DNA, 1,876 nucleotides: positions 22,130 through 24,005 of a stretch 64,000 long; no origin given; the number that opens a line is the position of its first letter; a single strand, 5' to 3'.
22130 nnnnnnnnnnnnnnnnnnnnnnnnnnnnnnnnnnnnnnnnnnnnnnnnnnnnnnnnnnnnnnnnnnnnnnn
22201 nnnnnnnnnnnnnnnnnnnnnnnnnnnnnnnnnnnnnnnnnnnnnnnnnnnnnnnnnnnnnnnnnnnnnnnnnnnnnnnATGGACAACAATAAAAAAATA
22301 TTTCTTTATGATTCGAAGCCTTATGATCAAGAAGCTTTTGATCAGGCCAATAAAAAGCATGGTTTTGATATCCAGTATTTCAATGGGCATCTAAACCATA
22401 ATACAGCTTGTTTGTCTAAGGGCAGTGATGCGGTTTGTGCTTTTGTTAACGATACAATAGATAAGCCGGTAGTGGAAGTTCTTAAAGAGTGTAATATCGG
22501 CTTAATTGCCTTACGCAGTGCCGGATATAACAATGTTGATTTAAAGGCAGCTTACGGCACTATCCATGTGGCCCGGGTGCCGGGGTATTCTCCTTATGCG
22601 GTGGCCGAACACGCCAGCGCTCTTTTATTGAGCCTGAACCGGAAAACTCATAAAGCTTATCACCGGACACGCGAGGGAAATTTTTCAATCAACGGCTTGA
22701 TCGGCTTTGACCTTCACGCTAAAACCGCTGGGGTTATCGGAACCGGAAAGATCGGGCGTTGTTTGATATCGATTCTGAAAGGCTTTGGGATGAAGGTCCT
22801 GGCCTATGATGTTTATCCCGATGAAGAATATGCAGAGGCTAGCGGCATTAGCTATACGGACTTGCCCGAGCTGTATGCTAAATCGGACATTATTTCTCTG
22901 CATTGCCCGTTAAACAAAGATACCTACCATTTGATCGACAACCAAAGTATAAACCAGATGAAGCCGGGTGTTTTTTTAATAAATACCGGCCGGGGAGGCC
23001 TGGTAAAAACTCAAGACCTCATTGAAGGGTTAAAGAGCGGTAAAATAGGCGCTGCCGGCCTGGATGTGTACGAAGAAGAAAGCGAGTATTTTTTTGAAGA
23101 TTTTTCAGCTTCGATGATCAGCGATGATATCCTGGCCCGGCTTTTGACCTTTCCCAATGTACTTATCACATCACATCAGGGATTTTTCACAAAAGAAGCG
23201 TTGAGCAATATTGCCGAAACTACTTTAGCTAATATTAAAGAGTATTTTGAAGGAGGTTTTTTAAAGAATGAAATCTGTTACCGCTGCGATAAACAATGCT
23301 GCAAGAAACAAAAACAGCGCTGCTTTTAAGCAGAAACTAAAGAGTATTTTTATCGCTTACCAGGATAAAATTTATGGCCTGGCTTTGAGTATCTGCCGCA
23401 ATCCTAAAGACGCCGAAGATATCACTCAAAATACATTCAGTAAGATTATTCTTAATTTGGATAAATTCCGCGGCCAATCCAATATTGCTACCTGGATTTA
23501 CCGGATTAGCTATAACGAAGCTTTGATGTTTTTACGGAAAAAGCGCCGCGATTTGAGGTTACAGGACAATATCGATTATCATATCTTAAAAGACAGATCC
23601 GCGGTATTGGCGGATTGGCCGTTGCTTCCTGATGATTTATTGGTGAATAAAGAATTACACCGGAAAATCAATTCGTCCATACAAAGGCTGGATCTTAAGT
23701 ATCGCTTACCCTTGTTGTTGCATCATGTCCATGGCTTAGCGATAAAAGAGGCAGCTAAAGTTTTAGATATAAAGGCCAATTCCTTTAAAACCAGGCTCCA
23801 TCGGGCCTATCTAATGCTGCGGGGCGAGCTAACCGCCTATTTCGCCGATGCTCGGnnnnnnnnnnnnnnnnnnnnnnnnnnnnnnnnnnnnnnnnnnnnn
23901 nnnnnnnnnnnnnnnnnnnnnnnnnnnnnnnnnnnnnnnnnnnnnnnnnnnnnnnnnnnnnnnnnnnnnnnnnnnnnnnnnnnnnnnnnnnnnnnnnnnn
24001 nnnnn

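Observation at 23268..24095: ECF sigma factor with a fused C-terminal ZAS-like zinc finger (sigma/anti-sigma in one polypeptide)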

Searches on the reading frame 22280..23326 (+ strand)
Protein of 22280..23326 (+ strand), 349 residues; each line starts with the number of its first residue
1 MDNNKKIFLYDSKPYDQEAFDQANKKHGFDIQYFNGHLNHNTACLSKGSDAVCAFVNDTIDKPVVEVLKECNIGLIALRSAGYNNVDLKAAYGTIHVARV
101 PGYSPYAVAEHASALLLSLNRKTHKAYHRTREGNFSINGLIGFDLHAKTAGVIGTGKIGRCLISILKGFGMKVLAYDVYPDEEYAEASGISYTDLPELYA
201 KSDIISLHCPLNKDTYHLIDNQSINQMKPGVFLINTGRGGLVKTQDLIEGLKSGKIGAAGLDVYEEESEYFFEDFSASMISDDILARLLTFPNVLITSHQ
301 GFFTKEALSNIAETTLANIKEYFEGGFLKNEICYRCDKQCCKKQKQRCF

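Call 3: search_protein_families(library=pfam, proteins=[window:22280-23326:+], max_evalue=1)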
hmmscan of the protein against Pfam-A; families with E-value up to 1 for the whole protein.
window:22280-23326:+ (349 aa): 9 families
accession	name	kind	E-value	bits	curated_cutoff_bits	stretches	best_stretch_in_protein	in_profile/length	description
PF02826.25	2-Hacid_dh_C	-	8.5e-56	188.6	25.1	1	114-301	2-178/178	D-isomer specific 2-hydroxyacid dehydrogenase, NAD binding domain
PF00389.36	2-Hacid_dh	-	3e-27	95.4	24.6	1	7-332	1-133/134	D-isomer specific 2-hydroxyacid dehydrogenase, catalytic domain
PF03446.21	NAD_binding_2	-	4.1e-05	24.1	21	1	151-256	3-112/161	NAD binding domain of 6-phosphogluconate dehydrogenase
PF07991.19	KARI_N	-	0.016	15.2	20.6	1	145-228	2-86/165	Acetohydroxy acid isomeroreductase, NADPH-binding domain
PF00670.27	AdoHcyase_NAD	-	0.026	15.1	27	1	146-238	22-111/162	S-adenosyl-L-homocysteine hydrolase, NAD binding domain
PF22660.2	RS_preATP-grasp-like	-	0.073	13.9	27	1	148-182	2-36/98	Ribonucleotide synthetase preATP-grasp domain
PF16431.10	DUF5028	-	0.12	13.1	29.9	1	164-198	22-53/166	Domain of unknown function (DUF5028)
PF01262.27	AlaDh_PNT_C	-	0.13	12.1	23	1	149-233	30-125/214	Alanine dehydrogenase/PNT, C-terminal domain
PF25296.1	Decapeptide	-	0.16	12.3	45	1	67-105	16-54/74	Decapeptide repeat region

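Call 4: search_protein_families(library=ncbifam, proteins=[window:22280-23326:+], max_evalue=1)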
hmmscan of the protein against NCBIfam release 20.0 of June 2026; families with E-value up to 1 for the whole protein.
window:22280-23326:+ (349 aa): 27 families (the best 25 are shown)
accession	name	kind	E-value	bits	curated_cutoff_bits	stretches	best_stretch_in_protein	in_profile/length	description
NF000492.1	vanH_gen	exception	1e-69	235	540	1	9-321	3-309/312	D-lactate dehydrogenase VanH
NF000151.1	vanH-Ac1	exception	3.6e-56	191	750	1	36-323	66-348/351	D-lactate dehydrogenase VanH-Ac1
TIGR01327.1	PGDH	equivalog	4.3e-56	190.8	454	1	16-331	9-309/525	phosphoglycerate dehydrogenase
NF000371.1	vanH_Agroup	exception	9.6e-56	189.3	700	1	4-321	3-314/322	VanH-A/VanH-Pt family D-lactate dehydrogenase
NF000112.1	vanH-Amyco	exception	3.3e-55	187.7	625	1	59-321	82-338/348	VanH-AOV family D-lactate dehydrogenase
NF009127.0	PRK12480.1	equivalog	4.1e-55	187.1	579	1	6-317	3-314/330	D-lactate dehydrogenase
NF006374.0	PRK08605.1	subfamily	5.5e-55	186.7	356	1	6-324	3-323/332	D-lactate dehydrogenase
NF000128.1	vanH-Sc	exception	1.2e-52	179.1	650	1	18-320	32-328/337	D-lactate dehydrogenase VanH-Sc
NF009714.1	PRK13243.1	equivalog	1.6e-51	175.6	455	1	47-324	44-314/332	glyoxylate reductase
NF000004.1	vanH-D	exception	1.4e-49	169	550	1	19-321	19-315/323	D-lactate dehydrogenase VanH-D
NF005069.0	PRK06487.1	equivalog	3.8e-46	157.6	448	1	5-326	5-314/320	2-hydroxyacid dehydrogenase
NF005387.0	PRK06932.1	equivalog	1e-41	142.9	492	1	71-323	64-310/314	2-hydroxyacid dehydrogenase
NF006263.0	PRK08410.1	equivalog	4.6e-41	141.2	389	1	50-325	42-309/311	D-2-hydroxyacid dehydrogenase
NF008759.0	PRK11790.1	equivalog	7.6e-39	133.5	404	1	27-326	31-320/410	phosphoglycerate dehydrogenase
NF011938.0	PRK15409.1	equivalog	1.2e-34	119.8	492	1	57-330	53-316/324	glyoxylate/hydroxypyruvate reductase GhrB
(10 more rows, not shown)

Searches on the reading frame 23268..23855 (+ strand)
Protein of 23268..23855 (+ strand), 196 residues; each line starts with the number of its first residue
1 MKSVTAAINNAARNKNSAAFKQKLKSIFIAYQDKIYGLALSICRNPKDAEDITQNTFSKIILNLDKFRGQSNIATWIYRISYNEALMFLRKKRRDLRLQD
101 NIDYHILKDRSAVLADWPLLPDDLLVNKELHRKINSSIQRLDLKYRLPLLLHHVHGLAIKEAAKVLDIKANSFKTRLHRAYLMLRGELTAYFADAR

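Call 67: predict_structure(alignment_id=A4)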
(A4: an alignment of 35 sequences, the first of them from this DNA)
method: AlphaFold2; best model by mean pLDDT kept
length: 196 residues; sequences in the alignment: 35
mean_pLDDT: 86.2   pTM: 0.49
mean pLDDT of the five models: 86.2, 82.8, 82.3, 82.1, 77.8
residues with pLDDT >= 90: 115; 70-90: 49; 50-70: 25; < 50: 7
segments of 3 or more residues with pLDDT < 50: 114-118
pLDDT, mean of each block of 10 residues (from residue 1): 58 77 91 97 97 96 84 91 96 88 65 50 80 93 97 94 98 98 92 78
secondary structure, 60 per line:
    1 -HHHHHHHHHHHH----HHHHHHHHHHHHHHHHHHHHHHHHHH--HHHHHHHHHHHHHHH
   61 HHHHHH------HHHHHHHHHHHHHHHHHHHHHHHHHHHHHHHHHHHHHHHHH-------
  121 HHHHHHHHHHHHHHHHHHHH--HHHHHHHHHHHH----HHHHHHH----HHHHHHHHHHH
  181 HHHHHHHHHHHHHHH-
elements in order: H2-13 H18-43 H46-66 H73-113 H121-140 H143-154 H159-165 H170-195

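Call 71: fold_search(model_id=the predicted structure, library=pdb)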
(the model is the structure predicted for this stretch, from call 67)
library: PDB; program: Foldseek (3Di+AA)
matches with E <= 10: 480; with E <= 0.001: 36
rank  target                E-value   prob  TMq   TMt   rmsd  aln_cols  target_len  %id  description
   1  6jcx_F                9.0e-09  1.00  0.37  0.38  15.0       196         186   28  Mycobacterium tuberculosis transcription initiation complex with ECF sigma factor sigma H and 6nt RNA (released 2019-05-29)
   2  9m9e_F                1.8e-08  1.00  0.35  0.38   9.5       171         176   24  Structural Basis of Pausing During Transcription Initiation in Mycobacterium tuberculosis (released 2026-01-14)
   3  6kon_F                1.8e-08  1.00  0.33  0.36  15.3       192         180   29  Mycobacterium tuberculosis initial transcription complex comprising sigma H and 5'-OH RNA of 5 nt (released 2020-03-11)
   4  6koo_F                1.9e-08  1.00  0.33  0.35  15.2       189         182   28  Mycobacterium tuberculosis initial transcription complex comprising sigma H and 5'-OH RNA of 7 nt (released 2020-03-11)
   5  6kop_F                2.3e-08  1.00  0.33  0.40  15.6       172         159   29  Mycobacterium tuberculosis initial transcription complex comprising sigma H and 5'-OH RNA of 9 nt (released 2020-03-11)
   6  6in7_B                2.7e-08  1.00  0.36  0.41  15.9       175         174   27  Crystal structure of AlgU in complex with MucA(cyto) (released 2019-07-24)
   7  5zx2_F                5.4e-08  1.00  0.33  0.37  14.8       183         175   29  Mycobacterium tuberculosis RNA polymerase transcription initiation complex with ECF sigma factor sigma H and 7nt RNA (released 2019-03-20)
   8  8z6g_B                7.5e-08  1.00  0.35  0.40  18.4       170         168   25  the AlgU-MucAcyto complex structure in Pseudomonas aeruginosa (released 2024-05-08)
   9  5wuq_A                7.9e-08  1.00  0.38  0.46  17.7       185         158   28  Crystal structure of SigW in complex with its anti-sigma RsiW, a zinc binding form (released 2017-03-29)
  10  5wur_A                8.8e-08  1.00  0.34  0.43  17.9       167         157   30  Crystal structure of SigW in complex with its anti-sigma RsiW, an oxdized form (released 2017-03-29)
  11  1or7_A                9.3e-08  1.00  0.40  0.43  18.8       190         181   23  Crystal Structure of Escherichia coli sigmaE with the Cytoplasmic Domain of its Anti-sigma RseA (released 2003-04-15)
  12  5wuq_B                1.1e-07  1.00  0.38  0.47  17.4       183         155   28  Crystal structure of SigW in complex with its anti-sigma RsiW, a zinc binding form (released 2017-03-29)
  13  6jcy_F                1.7e-07  1.00  0.32  0.37  15.0       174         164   30  Mycobacterium tuberculosis RNA polymerase transcription initiation open complex with a chimeric ECF sigma factor sigH/ (released 2019-05-29)
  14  6koq_F                2.0e-07  1.00  0.30  0.38  14.9       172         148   27  Mycobacterium tuberculosis initial transcription complex comprising sigma H and 5'-OH RNA of 10 nt (released 2020-03-11)
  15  8z6g_D                3.2e-07  1.00  0.33  0.38  18.6       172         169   25  the AlgU-MucAcyto complex structure in Pseudomonas aeruginosa (released 2024-05-08)
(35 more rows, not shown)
